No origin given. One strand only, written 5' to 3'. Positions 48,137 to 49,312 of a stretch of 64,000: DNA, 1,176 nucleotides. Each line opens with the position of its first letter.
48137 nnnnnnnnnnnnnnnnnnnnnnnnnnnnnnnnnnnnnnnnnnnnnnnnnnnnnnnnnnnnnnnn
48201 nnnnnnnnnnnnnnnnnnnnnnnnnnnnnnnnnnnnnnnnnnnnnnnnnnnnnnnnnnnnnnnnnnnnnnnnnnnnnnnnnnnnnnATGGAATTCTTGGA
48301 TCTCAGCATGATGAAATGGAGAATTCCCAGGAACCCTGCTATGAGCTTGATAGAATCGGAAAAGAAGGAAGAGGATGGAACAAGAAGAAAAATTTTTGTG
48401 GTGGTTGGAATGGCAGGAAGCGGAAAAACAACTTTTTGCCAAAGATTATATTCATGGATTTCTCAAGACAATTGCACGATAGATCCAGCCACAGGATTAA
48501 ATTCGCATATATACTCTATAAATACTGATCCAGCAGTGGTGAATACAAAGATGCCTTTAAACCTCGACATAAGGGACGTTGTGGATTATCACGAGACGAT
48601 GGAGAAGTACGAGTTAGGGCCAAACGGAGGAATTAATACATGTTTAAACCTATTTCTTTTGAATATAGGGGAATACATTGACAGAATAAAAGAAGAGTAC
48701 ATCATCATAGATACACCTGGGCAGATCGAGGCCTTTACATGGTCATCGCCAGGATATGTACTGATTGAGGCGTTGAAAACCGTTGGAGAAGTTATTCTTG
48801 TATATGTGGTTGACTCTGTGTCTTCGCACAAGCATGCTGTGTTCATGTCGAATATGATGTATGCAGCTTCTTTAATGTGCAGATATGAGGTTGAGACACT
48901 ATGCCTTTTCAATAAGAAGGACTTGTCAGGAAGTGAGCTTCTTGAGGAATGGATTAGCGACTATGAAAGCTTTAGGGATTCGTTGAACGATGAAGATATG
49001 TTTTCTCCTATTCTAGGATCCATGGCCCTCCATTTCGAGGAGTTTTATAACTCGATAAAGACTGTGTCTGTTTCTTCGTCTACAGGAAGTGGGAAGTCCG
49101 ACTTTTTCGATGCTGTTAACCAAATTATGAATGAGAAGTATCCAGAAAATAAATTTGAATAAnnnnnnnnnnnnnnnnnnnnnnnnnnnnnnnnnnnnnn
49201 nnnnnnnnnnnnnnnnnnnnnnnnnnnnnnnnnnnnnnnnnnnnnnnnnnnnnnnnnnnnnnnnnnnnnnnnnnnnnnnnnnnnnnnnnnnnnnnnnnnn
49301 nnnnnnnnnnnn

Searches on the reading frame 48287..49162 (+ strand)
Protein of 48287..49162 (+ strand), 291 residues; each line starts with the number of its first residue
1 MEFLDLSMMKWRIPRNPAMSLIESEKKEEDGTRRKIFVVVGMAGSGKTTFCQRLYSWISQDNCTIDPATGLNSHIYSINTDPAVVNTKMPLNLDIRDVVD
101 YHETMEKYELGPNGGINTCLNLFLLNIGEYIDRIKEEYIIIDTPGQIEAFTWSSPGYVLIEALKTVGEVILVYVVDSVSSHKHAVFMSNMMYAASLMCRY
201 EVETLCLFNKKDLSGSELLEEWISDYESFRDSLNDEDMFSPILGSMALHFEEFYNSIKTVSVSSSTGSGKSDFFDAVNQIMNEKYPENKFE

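Call 54: search_protein_families(library=pfam, proteins=[window:48287-49162:+], max_evalue=0.00001)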
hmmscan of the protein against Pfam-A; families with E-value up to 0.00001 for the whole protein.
window:48287-49162:+ (291 aa): 2 families
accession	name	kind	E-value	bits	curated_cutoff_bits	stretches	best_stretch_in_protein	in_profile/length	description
PF03029.23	ATP_bind_1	-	6.6e-53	180.4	27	1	39-282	1-239/240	Conserved hypothetical ATP binding protein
PF00009.33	GTP_EFTU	-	9.3e-06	25.8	26.5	0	135-281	68-186/188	Elongation factor Tu GTP binding domain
